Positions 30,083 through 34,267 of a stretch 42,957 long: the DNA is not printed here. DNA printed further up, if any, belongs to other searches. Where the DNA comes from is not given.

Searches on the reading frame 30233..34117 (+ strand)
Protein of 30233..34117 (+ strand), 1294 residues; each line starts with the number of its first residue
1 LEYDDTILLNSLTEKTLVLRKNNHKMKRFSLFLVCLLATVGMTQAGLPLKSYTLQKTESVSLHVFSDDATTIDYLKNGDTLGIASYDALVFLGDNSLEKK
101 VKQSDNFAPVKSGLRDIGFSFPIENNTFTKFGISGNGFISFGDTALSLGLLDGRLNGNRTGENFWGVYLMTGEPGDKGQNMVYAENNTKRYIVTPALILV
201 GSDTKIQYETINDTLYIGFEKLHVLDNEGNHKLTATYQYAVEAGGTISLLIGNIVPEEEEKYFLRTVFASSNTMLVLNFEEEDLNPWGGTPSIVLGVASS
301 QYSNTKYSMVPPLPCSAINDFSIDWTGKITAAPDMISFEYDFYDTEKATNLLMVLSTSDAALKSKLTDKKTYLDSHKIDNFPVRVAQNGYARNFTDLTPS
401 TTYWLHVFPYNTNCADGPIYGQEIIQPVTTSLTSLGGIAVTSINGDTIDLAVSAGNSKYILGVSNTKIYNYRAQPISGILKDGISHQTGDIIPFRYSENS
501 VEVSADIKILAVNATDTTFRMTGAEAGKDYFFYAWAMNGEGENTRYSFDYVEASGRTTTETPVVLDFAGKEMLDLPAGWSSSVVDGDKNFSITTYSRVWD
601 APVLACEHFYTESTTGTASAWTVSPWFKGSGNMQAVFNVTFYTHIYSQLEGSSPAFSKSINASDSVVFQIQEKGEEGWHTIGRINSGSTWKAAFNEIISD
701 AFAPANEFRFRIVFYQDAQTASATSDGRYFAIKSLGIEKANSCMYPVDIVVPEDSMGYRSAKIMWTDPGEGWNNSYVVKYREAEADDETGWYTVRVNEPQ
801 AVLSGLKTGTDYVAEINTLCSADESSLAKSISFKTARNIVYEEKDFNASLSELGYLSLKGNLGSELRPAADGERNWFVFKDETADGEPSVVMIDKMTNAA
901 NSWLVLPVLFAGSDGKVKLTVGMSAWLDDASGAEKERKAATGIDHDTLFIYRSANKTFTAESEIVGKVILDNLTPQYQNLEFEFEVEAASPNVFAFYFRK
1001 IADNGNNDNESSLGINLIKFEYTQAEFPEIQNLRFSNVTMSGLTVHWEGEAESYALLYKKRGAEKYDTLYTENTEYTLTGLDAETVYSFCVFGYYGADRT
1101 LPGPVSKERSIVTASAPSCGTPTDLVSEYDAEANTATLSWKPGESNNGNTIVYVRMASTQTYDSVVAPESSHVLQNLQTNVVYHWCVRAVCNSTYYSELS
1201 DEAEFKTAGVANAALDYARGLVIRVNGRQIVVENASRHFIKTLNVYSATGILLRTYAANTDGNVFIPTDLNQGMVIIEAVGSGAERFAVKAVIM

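Call 23: search_protein_families(library=pfam, proteins=[window:30233-34117:+], max_evalue=0.00001)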
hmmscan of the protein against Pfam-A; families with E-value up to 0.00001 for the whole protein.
window:30233-34117:+ (1294 aa): 1 family
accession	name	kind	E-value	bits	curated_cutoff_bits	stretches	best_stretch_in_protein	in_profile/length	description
PF00041.27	fn3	-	6.6e-24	84.4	25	1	1030-1097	3-72/84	Fibronectin type III domain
